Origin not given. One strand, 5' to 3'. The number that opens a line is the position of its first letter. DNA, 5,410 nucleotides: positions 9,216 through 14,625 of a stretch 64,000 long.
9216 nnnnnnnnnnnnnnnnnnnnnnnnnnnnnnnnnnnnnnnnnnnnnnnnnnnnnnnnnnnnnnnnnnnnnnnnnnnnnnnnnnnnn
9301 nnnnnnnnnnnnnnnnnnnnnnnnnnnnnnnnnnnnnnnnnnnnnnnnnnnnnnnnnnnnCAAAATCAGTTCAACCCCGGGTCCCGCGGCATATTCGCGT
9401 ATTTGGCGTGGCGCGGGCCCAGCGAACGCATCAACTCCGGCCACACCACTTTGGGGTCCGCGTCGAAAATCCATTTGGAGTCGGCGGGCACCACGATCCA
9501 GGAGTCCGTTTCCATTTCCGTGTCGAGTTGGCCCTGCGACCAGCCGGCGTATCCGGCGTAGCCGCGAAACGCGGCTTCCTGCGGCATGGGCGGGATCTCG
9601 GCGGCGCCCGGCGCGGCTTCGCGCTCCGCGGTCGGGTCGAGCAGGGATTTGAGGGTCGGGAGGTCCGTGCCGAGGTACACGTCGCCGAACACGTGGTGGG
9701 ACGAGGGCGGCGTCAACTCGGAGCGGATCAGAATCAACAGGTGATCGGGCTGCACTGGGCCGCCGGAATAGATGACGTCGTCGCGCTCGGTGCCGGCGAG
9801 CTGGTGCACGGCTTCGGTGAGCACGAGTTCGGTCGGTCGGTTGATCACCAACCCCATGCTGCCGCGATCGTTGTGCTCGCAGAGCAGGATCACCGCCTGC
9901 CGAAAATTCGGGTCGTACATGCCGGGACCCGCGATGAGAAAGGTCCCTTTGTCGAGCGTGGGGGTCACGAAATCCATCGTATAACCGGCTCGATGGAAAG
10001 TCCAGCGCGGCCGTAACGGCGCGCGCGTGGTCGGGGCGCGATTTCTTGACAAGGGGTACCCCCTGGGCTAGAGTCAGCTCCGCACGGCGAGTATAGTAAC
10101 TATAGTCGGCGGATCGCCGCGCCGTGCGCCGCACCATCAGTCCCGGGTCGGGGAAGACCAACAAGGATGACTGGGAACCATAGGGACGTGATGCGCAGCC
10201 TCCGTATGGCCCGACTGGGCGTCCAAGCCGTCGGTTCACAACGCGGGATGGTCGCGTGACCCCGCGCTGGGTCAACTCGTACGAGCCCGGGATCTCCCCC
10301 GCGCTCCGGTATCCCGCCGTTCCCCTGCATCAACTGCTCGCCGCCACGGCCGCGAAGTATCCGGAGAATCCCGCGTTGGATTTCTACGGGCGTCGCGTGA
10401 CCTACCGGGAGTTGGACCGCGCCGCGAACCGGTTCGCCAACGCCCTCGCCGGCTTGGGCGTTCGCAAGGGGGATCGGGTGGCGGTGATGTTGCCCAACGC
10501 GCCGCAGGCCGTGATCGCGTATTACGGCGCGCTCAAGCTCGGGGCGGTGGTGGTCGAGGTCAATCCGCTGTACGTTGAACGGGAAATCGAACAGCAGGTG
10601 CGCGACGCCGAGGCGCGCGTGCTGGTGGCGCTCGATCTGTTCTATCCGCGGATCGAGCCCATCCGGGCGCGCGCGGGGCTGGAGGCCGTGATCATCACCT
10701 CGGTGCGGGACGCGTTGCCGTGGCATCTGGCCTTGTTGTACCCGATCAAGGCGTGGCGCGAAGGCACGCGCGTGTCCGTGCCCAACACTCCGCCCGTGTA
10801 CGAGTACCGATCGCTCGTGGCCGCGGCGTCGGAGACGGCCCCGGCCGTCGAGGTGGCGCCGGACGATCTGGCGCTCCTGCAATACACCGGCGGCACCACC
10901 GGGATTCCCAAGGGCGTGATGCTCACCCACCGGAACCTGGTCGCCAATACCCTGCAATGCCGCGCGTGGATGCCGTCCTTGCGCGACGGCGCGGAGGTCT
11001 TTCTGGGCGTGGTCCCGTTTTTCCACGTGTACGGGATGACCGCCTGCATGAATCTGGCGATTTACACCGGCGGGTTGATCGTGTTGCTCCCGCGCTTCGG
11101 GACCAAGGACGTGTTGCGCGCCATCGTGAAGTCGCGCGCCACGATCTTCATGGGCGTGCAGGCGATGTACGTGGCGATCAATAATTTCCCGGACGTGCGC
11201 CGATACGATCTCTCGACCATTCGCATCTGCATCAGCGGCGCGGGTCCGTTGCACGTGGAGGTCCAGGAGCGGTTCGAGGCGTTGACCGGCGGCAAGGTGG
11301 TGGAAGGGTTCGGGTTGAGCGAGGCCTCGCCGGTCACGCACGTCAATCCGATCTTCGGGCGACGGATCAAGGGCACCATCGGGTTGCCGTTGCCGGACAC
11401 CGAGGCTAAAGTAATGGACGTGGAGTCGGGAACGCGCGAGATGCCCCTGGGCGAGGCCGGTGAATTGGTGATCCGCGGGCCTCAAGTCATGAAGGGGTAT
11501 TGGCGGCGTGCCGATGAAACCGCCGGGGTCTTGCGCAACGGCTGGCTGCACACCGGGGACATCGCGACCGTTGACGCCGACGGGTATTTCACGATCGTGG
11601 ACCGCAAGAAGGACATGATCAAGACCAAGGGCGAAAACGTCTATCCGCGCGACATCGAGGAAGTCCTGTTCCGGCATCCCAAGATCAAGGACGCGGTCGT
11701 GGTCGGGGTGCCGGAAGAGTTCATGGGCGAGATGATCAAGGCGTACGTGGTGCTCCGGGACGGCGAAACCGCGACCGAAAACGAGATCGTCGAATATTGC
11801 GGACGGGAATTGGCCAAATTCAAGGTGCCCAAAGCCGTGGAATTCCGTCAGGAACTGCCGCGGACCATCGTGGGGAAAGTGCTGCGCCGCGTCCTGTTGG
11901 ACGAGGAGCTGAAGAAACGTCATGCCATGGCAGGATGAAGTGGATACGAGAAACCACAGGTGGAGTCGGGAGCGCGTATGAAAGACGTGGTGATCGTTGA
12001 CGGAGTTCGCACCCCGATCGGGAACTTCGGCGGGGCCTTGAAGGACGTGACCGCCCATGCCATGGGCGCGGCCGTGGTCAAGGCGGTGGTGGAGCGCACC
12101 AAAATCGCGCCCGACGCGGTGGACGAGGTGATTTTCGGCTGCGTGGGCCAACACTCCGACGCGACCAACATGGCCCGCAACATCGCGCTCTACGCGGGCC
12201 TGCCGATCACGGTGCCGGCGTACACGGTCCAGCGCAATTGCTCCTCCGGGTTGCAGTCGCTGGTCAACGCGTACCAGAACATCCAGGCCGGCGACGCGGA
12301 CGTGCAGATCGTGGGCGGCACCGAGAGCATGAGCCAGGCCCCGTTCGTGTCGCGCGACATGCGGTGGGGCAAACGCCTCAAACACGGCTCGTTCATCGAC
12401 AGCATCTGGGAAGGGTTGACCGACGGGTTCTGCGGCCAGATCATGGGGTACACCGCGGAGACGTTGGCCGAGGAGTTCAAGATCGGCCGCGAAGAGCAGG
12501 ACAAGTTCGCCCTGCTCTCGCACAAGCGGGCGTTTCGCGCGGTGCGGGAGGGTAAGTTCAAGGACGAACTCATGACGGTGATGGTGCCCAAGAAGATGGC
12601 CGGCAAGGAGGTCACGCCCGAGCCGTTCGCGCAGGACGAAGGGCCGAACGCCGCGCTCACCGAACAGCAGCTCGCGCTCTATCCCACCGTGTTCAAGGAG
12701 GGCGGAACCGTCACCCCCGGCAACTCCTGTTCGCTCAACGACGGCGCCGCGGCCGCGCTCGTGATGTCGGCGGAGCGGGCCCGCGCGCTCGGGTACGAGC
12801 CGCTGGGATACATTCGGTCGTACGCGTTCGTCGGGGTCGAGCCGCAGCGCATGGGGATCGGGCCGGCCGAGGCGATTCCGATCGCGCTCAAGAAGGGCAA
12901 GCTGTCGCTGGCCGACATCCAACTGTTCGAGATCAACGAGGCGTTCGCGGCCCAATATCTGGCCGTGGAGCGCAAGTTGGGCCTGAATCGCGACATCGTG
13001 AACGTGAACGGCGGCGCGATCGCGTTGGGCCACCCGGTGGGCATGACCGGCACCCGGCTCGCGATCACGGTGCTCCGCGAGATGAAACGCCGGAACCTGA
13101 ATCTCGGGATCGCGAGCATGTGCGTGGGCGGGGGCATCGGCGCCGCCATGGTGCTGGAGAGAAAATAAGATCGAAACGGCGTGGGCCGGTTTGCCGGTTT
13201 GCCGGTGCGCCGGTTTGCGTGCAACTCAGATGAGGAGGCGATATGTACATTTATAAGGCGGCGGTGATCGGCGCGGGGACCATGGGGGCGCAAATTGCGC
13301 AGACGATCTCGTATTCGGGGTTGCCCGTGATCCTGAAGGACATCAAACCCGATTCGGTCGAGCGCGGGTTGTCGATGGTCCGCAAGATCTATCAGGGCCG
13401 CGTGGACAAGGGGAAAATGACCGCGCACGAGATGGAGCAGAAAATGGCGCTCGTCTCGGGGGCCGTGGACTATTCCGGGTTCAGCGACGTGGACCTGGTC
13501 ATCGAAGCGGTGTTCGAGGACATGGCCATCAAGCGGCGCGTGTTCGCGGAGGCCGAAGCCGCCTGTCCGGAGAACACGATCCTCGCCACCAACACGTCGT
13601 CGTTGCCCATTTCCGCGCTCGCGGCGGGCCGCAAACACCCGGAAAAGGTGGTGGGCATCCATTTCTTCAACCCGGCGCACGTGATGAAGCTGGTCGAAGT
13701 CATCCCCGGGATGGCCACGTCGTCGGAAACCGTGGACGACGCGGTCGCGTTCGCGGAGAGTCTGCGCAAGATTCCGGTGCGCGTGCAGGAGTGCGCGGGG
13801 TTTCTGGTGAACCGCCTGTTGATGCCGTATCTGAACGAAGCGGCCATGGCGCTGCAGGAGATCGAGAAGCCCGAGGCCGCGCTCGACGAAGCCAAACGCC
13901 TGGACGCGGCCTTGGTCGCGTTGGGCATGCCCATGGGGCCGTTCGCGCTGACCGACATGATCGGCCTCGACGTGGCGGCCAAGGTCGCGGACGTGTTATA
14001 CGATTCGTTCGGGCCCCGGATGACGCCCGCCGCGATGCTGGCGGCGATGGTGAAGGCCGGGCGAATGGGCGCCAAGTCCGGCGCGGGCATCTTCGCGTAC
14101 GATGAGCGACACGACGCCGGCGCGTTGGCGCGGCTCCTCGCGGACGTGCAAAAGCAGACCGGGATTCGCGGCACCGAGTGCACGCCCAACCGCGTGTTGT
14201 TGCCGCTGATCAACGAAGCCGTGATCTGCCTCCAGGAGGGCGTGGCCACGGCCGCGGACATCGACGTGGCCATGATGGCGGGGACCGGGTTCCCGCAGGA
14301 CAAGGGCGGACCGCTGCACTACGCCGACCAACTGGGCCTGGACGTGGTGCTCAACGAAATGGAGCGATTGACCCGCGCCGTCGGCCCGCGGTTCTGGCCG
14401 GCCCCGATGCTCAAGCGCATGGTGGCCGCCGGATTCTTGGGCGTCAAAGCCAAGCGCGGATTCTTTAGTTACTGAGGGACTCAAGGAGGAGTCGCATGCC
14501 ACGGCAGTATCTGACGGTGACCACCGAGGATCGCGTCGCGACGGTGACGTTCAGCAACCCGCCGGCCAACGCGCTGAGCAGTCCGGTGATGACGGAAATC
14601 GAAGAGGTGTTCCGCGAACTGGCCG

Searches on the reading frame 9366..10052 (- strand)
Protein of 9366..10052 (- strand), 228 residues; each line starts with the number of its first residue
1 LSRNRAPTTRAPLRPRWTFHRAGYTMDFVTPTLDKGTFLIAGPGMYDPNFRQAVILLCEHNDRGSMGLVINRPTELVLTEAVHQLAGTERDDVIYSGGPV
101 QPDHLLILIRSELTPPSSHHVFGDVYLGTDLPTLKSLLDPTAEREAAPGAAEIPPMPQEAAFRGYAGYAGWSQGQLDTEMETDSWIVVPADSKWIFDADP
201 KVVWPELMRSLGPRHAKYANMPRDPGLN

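Call 44: search_protein_families(library=pfam, proteins=[window:9366-10052:-], max_evalue=0.0001)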
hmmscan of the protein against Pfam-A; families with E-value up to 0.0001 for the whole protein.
window:9366-10052:- (228 aa): 1 family
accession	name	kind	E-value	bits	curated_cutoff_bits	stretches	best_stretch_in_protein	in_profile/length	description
PF02622.21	DUF179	-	2.7e-41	141.6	27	1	43-212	1-157/157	AlgH-like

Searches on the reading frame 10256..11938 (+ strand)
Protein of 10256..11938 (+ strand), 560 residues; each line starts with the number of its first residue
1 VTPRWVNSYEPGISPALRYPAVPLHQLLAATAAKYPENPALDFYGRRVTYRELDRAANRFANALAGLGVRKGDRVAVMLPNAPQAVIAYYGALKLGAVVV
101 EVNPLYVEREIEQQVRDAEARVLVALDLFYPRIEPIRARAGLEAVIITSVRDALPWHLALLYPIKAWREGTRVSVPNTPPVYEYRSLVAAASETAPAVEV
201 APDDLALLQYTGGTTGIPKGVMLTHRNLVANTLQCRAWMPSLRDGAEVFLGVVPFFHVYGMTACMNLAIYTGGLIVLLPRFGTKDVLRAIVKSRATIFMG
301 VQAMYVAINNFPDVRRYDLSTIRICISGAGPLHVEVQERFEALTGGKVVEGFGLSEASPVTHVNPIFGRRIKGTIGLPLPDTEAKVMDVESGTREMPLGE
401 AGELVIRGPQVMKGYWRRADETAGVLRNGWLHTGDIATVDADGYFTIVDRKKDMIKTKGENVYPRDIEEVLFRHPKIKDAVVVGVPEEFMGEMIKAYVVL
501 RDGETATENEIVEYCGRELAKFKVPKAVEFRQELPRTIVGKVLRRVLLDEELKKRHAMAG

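Call 44: search_protein_families(library=pfam, proteins=[window:10256-11938:+], max_evalue=0.0001)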
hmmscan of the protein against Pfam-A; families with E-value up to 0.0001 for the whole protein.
window:10256-11938:+ (560 aa): 2 families
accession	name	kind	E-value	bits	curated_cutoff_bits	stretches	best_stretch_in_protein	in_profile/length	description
PF00501.34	AMP-binding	-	2.7e-100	336.3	29.9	1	29-416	2-384/384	AMP-binding enzyme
PF13193.12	AMP-binding_C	-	4e-21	76.2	24.5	1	467-541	2-76/76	AMP-binding enzyme C-terminal domain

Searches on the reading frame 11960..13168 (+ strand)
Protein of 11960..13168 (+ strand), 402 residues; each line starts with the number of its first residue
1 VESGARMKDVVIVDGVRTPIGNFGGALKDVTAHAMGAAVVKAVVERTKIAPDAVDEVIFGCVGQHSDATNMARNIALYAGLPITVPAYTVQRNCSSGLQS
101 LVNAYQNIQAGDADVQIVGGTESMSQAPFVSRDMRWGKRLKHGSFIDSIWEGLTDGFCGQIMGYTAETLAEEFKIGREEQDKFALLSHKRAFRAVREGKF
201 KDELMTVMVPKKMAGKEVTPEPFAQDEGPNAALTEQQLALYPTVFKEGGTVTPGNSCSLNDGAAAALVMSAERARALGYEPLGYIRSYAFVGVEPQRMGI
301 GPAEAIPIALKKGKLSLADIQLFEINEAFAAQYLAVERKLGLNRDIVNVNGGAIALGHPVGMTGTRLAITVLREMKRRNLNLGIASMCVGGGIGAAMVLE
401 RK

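Call 44: search_protein_families(library=pfam, proteins=[window:11960-13168:+], max_evalue=0.0001)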
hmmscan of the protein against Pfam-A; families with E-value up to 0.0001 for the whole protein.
window:11960-13168:+ (402 aa): 3 families
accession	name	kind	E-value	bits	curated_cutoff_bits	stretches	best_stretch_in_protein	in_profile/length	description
PF00108.29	Thiolase_N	-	1e-82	277.8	26.4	1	10-271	1-259/260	Thiolase, N-terminal domain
PF02803.24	Thiolase_C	-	1.7e-46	157.3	27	1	280-401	2-123/123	Thiolase, C-terminal domain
PF00109.32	ketoacyl-synt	-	2.9e-07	30.8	20.8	1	64-125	148-205/252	Beta-ketoacyl synthase, N-terminal domain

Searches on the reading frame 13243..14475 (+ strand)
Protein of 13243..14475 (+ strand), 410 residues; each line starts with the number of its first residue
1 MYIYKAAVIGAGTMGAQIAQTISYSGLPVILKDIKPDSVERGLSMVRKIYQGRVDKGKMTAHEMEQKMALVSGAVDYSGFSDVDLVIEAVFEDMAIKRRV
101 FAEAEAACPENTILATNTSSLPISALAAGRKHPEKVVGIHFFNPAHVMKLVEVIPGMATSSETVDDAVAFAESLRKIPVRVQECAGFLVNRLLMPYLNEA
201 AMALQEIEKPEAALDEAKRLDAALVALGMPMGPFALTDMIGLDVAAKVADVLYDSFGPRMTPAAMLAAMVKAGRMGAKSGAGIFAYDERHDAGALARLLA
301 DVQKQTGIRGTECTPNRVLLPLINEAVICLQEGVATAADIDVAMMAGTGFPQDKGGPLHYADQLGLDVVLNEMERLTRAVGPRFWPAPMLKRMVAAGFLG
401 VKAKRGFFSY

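Call 44: search_protein_families(library=pfam, proteins=[window:13243-14475:+], max_evalue=0.0001)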
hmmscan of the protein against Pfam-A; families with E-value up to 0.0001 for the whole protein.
window:13243-14475:+ (410 aa): 2 families
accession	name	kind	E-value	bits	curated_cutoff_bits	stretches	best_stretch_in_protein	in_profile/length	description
PF02737.24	3HCDH_N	-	3.3e-65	219.8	22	1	5-184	1-180/180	3-hydroxyacyl-CoA dehydrogenase, NAD binding domain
PF00725.27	3HCDH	-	7.2e-45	151.9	22.1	2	186-286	1-97/97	3-hydroxyacyl-CoA dehydrogenase, C-terminal domain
